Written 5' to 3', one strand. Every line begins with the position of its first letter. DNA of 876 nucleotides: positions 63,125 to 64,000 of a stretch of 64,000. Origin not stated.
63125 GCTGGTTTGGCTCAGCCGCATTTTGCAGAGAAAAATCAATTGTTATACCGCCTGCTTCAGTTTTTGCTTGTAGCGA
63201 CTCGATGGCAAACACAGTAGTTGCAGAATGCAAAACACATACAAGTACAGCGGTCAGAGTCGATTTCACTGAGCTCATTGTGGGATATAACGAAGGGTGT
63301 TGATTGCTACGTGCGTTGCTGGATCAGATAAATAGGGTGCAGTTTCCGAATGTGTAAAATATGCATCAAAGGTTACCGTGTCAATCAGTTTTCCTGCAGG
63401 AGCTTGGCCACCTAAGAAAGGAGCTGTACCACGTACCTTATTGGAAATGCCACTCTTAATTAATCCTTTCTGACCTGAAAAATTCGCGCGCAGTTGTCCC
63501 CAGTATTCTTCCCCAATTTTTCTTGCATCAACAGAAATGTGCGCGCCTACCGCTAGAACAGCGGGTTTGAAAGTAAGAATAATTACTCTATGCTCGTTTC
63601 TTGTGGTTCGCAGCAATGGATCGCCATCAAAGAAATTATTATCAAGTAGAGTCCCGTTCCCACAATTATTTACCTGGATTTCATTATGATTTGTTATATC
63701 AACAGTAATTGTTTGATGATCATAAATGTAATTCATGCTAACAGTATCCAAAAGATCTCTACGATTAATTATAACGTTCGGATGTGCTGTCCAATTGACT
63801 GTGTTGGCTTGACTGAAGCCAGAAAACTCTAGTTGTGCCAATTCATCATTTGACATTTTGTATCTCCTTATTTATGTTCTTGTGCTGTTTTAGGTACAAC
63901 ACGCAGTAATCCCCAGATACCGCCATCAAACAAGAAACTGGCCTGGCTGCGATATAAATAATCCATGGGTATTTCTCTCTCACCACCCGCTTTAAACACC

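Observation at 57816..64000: Translationally coupled six-gene periplasmic operon next to an IS5 scar: candidate undescribed copper/haem redox system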

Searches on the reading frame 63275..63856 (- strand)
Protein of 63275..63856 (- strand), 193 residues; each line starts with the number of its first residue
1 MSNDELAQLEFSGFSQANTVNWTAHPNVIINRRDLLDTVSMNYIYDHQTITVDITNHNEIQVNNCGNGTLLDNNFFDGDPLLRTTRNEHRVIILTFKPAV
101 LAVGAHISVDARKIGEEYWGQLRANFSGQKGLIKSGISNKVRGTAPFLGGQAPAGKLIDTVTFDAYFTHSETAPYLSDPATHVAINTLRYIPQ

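Call 4: search_protein_families(library=pfam, proteins=[window:63275-63856:-], max_evalue=0.01)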
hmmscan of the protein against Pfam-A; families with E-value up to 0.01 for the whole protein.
window:63275-63856:- (193 aa): 1 family
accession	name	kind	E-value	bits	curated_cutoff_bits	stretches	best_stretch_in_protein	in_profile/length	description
PF07481.16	DUF1521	-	0.00069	20.1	23.6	0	101-173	68-142/169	Domain of Unknown Function (DUF1521)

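Call 5: search_protein_families(library=ncbifam, proteins=[window:63275-63856:-], max_evalue=0.1)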
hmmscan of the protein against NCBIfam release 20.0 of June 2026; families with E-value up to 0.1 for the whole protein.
window:63275-63856:- (193 aa): 1 family
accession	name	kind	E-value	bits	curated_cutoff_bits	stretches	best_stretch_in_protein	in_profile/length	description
NF000792.0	PRK00053.2-3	equivalog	0.065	12.4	384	1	28-63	143-179/360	alanine racemase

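Call 7: find_encoding_contigs(protein=window:63275-63856:-, flank=10000, max_places=4)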
Protein window:63275-63856:- (193 aa): 2 contigs read that carry it; 1 place shown.
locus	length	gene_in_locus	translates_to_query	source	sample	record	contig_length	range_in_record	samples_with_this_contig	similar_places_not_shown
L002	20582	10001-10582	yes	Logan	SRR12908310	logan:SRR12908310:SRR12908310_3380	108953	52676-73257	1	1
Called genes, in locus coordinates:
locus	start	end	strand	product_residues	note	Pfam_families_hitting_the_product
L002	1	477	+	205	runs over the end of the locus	-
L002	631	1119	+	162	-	PF01661:Macro (weak)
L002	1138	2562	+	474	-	PF04107:GCS2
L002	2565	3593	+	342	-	PF24827:AstE_AspA_cat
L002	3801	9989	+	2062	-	-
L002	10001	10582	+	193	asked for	-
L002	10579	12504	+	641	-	PF25174:Beta-prop_THOC3 (faint), PF02239:Cytochrom_D1 (weak), PF21783:YNCE (faint), PF13115:YtkA (faint)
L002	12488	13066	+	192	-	PF02630:SCO1-SenC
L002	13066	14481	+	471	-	PF00034:Cytochrom_C (weak), PF13433:Peripla_BP_5 (weak), PF13458:Peripla_BP_6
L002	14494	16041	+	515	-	-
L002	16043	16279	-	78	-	-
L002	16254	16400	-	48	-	-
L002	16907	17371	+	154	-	PF00210:Ferritin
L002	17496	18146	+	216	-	PF10087:DUF2325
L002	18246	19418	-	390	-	PF11949:DUF3466 (weak), PF07589:PEP_exosort_dom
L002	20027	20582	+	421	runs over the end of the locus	PF00171:Aldedh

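Call 10: search_protein_families(library=ncbifam, proteins=[L002:3801-9989:+], max_evalue=0.001)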
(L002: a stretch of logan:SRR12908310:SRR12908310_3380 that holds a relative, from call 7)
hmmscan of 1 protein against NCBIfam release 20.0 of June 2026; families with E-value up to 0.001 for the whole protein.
L002:3801-9989:+ (2062 aa): 1 family
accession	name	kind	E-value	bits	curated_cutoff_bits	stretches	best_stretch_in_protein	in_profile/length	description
NF041487.1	copper_ox_MnxG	equivalog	6e-250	832.5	3100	7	238-641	148-584/1894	manganese-oxidizing multicopper oxidase MnxG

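Call 11: search_protein_families(library=pfam, proteins=[L002:3801-9989:+, L002:16043-16279:-, L002:16254-16400:-, L002:2565-3593:+], max_evalue=0.01)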
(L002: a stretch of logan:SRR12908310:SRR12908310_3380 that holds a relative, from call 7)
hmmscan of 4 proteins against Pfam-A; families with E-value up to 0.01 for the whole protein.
L002:3801-9989:+ (2062 aa): 1 family
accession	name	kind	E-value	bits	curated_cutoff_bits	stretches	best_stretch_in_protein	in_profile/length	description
PF07731.20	Cu-oxidase_2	-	0.0041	17.3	20.4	0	483-582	24-128/137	Multicopper oxidase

L002:16043-16279:- (78 aa): 0 families

L002:16254-16400:- (48 aa): 1 family
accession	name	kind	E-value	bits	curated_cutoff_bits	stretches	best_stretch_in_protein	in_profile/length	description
PF01609.27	DDE_Tnp_1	-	0.0023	18.2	23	1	5-46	45-86/200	Transposase DDE domain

L002:2565-3593:+ (342 aa): 1 family
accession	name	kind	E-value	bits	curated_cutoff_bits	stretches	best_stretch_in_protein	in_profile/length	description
PF24827.1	AstE_AspA_cat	-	8.2e-09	35.7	25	1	46-195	11-173/192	Succinylglutamate desuccinylase/Aspartoacylase catalytic domain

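Call 26: find_homologous_proteins(query=window:63275-63856:-, max_evalue=0.001)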
Query window:63275-63856:- (193 aa): 1 proteins with E <= 0.001 among 123 candidates.
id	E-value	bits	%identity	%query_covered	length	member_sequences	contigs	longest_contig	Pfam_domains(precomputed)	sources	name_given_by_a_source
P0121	9.5e-113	392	89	100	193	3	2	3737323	-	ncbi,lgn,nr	ncbi:MAG: hypothetical protein MRK00_05830 [Nitrosomonas sp.]|nr:hypothetical protein [Nitrosomonas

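Call 30: search_solved_structures(query=L002:3801-9989:+, max_evalue=0.01)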
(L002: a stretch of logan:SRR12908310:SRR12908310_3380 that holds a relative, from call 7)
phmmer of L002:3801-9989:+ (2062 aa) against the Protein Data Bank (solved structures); distinct sequences matched with E-value up to 0.01: 4.
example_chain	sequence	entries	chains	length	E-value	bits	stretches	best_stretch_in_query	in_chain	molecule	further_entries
9bxa_A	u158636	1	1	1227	5.7e-95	321.8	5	487-665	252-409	MnxG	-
3t9w_A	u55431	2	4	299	1.8e-05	25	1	496-589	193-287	small laccase, multi-copper oxidase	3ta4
9ix9_A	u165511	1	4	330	0.0008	19.5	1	499-595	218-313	Two-Domain Laccase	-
8aip_A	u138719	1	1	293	0.00082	19.5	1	499-595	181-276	Two-Domain Laccase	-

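Call 35: search_solved_structures(query=A2, max_evalue=10)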
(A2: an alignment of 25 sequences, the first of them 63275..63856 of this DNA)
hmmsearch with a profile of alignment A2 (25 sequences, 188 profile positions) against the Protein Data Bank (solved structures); distinct sequences matched with E-value up to 10: 5.
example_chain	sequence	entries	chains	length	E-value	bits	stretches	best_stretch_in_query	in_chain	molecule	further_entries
7a0r_L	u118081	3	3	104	0.7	12.7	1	129-177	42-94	50S ribosomal protein L18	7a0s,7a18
5dm6_L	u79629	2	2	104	0.72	12.7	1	130-177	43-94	50S ribosomal protein L18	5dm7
4v49_BM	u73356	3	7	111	0.82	12.5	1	130-177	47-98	50S ribosomal protein L18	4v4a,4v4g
1nwx_M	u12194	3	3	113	0.85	12.4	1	130-177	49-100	ribosomal protein L18 | 50S ribosomal protein L18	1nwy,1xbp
1nkw_M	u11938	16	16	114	0.86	12.4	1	130-177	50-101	50S ribosomal protein L18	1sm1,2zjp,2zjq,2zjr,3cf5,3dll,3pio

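Call 37: find_homologous_proteins(query=A2, max_evalue=0.001)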
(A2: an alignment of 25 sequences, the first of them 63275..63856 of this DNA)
Query A2 (25 sequences) (193 aa, profile of the alignment): 7 proteins with E <= 0.001 among 8000 candidates.
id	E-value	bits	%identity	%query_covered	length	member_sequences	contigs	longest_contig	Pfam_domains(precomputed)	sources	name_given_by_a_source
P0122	1.1e-52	196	24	61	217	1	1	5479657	-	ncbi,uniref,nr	ncbi:hypothetical protein [Siccirubricoccus sp. G192]|uniref:hypothetical protein n=1 Tax=Siccirubri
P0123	5.1e-51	191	22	56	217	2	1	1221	-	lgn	-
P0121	2.3e-46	176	89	100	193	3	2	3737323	-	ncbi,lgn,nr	ncbi:MAG: hypothetical protein MRK00_05830 [Nitrosomonas sp.]|nr:hypothetical protein [Nitrosomonas 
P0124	1.7e-44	170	28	68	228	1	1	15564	-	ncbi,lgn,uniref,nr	ncbi:hypothetical protein [Paracraurococcus lichenis]|uniref:Uncharacterized protein n=1 Tax=Paracra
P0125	2.1e-42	163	25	73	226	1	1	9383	-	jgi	jgi:hypothetical protein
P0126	1.6e-39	153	23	66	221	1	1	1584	-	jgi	jgi:hypothetical protein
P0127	6.1e-4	37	35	21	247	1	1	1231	-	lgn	-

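Call 47: predict_structure(alignment_id=A3)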
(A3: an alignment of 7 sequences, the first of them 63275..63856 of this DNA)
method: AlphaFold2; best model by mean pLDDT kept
length: 193 residues; sequences in the alignment: 7
mean_pLDDT: 54.7   pTM: 0.61
mean pLDDT of the five models: 54.7, 54.4, 53.1, 50.4, 41.3
residues with pLDDT >= 90: 0; 70-90: 40; 50-70: 79; < 50: 74
segments of 3 or more residues with pLDDT < 50: 24-43, 58-81, 112-115, 130-141, 171-180
pLDDT, mean of each block of 10 residues (from residue 1): 67 67 48 33 51 52 28 35 50 72 71 51 60 41 61 79 61 42 64 78
secondary structure, 60 per line:
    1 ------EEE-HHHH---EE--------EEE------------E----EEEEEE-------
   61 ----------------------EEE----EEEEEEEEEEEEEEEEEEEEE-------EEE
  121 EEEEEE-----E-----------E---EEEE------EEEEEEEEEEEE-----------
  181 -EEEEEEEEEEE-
elements in order: E7-9 H11-14 E28-30 E48-53 E83-85 E90-110 E118-126 E148-151 E158-169 E182-192

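Call 49: search_protein_families(library=pfam, alignment_id=A2, max_evalue=0.1)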
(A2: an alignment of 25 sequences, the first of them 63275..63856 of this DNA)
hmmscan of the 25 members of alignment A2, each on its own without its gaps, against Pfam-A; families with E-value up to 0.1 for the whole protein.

A. member 1, window:63275-63856:- (193 aa): 1 family
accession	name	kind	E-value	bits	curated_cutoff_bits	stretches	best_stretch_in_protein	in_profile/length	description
PF07481.16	DUF1521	-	0.00069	20.1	23.6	1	101-173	68-142/169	Domain of Unknown Function (DUF1521)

B. families by the number of members that match (of 25 scanned): 2 families
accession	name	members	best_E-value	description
PF07481.16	DUF1521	1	0.00069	Domain of Unknown Function (DUF1521)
PF00275.25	EPSP_synthase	1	0.065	EPSP synthase (3-phosphoshikimate 1-carboxyvinyltransferase)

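Call 50: search_dna_similar(query=L002:3801-9989:+, collection=plasmids, mode=protein, max_rows=15)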
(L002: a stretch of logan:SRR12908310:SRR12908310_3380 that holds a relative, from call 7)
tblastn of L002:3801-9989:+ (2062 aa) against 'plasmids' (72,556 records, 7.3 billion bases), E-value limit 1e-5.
Records with a match: 32; places in all: 43; records where one place covers at least 80% of the query: 3.
Best place of each record, by identity: <60% 32.
By first word of the organism name: Paracoccus 8; Priestia 4; Bacillus 2; Pseudonocardia 2; Roseomonas 1; Indioceanicola 1; Sphingobium 1; Methylobacterium 1; Roseivivax 1; Shinella 1; and 10 more.
By predicted mobility (MOB-suite, as given by PLSDB): non-mobilizable 27; mobilizable 3; conjugative 2.
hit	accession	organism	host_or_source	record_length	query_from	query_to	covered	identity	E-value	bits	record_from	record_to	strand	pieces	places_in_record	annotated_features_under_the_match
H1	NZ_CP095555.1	Roseomonas gilardii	single cell,blood and other clinical ...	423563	6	2055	97%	48.6%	0e+0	1773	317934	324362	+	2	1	hypothetical protein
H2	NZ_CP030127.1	Indioceanicola profundi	sediment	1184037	16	2054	93%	34.2%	0e+0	968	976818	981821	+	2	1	none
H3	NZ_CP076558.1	Sphingobium xenophagum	bacteria,La Roche-Posay thermal water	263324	45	1962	93%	31.5%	0e+0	729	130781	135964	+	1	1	hypothetical protein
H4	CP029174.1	Methylobacterium sp. DM1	-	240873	46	2059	74%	31.0%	2e-158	621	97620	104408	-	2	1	hypothetical protein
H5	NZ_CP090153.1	Roseivivax marinus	Bathymodiolus marisindicus,single cell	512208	14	1086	52%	36.7%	2e-168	584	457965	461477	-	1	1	hypothetical protein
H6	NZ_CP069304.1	Shinella sp. PSBB067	monoisolate,Minnesota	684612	15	1089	52%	36.5%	5e-118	629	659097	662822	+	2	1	hypothetical protein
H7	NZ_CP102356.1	Paracoccus sp. SMMA_5_TC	pure culture,Lotus pond, a sulfur-borax ...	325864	16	1086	52%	36.6%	5e-102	601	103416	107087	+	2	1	hypothetical protein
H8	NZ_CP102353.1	Paracoccus sp. SMMA_5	pure culture,Lotus pond, a sulfur-borax ...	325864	16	1086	52%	36.6%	5e-102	601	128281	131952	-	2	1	hypothetical protein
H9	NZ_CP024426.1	Paracoccus yeei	Homo sapiens,single cell,skin swab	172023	8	1089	52%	36.2%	4e-94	574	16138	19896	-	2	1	hypothetical protein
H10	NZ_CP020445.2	Paracoccus yeei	Homo sapiens,Urine suprapubic aspirate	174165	8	1089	52%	36.0%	9e-95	576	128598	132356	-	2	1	hypothetical protein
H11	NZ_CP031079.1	Paracoccus yeei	Homo sapiens,single cell,eye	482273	8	1089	52%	36.0%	1e-94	575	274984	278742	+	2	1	hypothetical protein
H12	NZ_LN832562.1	Paracoccus aminovorans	-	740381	31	1086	51%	36.7%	1e-98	594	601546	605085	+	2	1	hypothetical protein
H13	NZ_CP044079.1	Paracoccus yeei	Homo sapiens,clinical isolate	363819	8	1089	52%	36.0%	1e-94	575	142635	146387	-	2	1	hypothetical protein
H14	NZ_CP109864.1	Paracoccus aminovorans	bacteria,human fecal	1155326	31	1086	51%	35.7%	1e-96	584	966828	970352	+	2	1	record has no annotation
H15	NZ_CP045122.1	Rubrobacter marinus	single pure culture,marine sediment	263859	446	1641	51%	31.9%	5e-42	563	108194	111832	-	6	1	hypothetical protein | Ig-like domain-containing protein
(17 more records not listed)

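Call 51: fold_search(model_id=the predicted structure, library=pdb)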
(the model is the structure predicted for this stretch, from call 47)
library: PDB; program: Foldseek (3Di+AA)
matches with E <= 10: 1397; with E <= 0.001: 0
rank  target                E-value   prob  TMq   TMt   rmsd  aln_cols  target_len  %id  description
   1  1ciy                  5.8e-03  0.94  0.26  0.11   8.6       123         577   11  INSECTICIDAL TOXIN: STRUCTURE AND CHANNEL FORMATION (released 1997-01-27)
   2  6dj4                  6.4e-03  0.77  0.21  0.10   8.1       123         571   10  Crystal Structure of Bacillus thuringiensis Cry1A.105 Tryptic Core (released 2018-09-12)
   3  9wca_F                8.9e-03  0.72  0.27  0.19  20.2       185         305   12  Closed state of A8 gpJ 713 central tail fiber (released 2026-01-28)
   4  9pnj_B                1.2e-02  0.90  0.29  0.14   8.1       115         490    9  Crystal structure of the GH29-like fucosidase FucWf4 (released 2025-11-05)
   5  7l2z_B                2.1e-02  0.94  0.31  0.12   5.8       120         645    8  Bacterial cellulose synthase BcsB hexamer (released 2021-03-24)
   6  1nkg                  2.2e-02  0.92  0.30  0.14   5.7       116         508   11  Rhamnogalacturonan lyase from Aspergillus aculeatus (released 2004-05-25)
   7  7l2z_F                2.3e-02  0.89  0.26  0.10   9.1       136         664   14  Bacterial cellulose synthase BcsB hexamer (released 2021-03-24)
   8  2xhn_A                2.6e-02  0.91  0.31  0.15   5.5       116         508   11  Rhamnogalacturonan lyase from Aspergillus aculeatus K150A active site mutant (released 2010-09-29)
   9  9pnk_B                2.7e-02  0.66  0.26  0.13   8.5       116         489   10  Crystal structure of the GH29-like fucosidase FucWf4 in complex with fucose (released 2025-11-05)
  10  6yg8_D                3.0e-02  0.92  0.31  0.12   7.1       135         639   12  Cryo-EM structure of a BcsB pentamer in the context of an assembled Bcs macrocomplex (released 2021-02-24)
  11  5wug                  3.0e-02  0.47  0.20  0.06   8.7       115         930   12  Expression, characterization and crystal structure of a novel beta-glucosidase from Paenibacillus barengoltzii (released 2018-01-31)
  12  1spp_A                3.0e-02  0.28  0.17  0.25  16.4       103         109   13  THE CRYSTAL STRUCTURES OF TWO MEMBERS OF THE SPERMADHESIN FAMILY REVEAL THE FOLDING OF THE CUB DOMAIN (released 1998-06-24)
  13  3eb7_C                3.7e-02  0.72  0.28  0.11   7.3       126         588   13  Crystal Structure of Insecticidal Delta-Endotoxin Cry8Ea1 from Bacillus Thuringiensis at 2.2 Angstroms Resolution (released 2008-09-16)
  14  9buv                  3.7e-02  0.51  0.23  0.11   8.2       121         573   12  Crystal structure of Cry1Fa R226Q (released 2024-05-29)
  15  9pnk_A                3.9e-02  0.60  0.26  0.13   6.7       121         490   12  Crystal structure of the GH29-like fucosidase FucWf4 in complex with fucose (released 2025-11-05)
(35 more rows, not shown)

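Call 52: get_annotated_region(hit=H1, flank=8000)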
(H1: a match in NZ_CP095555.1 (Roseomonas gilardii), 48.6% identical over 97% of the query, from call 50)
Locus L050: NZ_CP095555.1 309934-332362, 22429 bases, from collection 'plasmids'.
description: Roseomonas gilardii subsp. gilardii strain ATCC 49956 plasmid pRo-1, complete sequence
organism: Roseomonas gilardii (NCBI taxid 204527)
taxonomy: Bacteria; Pseudomonadota; Alphaproteobacteria; Rhodospirillales; Acetobacteraceae; Roseomonas; Roseomonas gilardii
host: -; source: single cell,blood and other clinical sources; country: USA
typing (MOB-suite, as given by PLSDB): non-mobilizable
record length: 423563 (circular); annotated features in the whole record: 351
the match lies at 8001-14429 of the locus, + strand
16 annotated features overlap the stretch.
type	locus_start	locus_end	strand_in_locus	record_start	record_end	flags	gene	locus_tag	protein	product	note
CDS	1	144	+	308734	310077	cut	-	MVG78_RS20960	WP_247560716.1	aspartate aminotransferase family protein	-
CDS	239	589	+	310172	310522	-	-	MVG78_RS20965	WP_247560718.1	hypothetical protein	-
CDS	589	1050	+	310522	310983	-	-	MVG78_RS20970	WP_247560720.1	EamA family transporter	-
CDS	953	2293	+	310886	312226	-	-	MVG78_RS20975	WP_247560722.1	aminotransferase class I/II-fold pyridoxal phosphate-dependent enzyme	GO:0009058 - biosynthetic process [Evidence IEA]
CDS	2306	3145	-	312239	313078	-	-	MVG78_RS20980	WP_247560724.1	undecaprenyl-diphosphate phosphatase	-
CDS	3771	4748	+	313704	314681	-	-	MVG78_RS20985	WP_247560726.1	DMT family transporter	GO:0055085 - transmembrane transport [Evidence IEA]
CDS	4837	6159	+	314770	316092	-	-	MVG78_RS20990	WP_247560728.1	MFS transporter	GO:0055085 - transmembrane transport [Evidence IEA]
CDS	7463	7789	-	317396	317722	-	-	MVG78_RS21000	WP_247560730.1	hypothetical protein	-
CDS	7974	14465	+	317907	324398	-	-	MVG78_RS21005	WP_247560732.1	hypothetical protein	-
CDS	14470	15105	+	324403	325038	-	-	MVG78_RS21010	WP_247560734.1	hypothetical protein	-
CDS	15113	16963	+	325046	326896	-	-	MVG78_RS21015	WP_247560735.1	hypothetical protein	-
CDS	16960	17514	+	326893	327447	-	-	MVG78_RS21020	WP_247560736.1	SCO family protein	-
CDS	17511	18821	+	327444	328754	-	-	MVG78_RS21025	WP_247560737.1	cytochrome c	-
CDS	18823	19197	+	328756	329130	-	-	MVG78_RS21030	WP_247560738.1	hypothetical protein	-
CDS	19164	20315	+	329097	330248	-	-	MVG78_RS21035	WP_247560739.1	hypothetical protein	-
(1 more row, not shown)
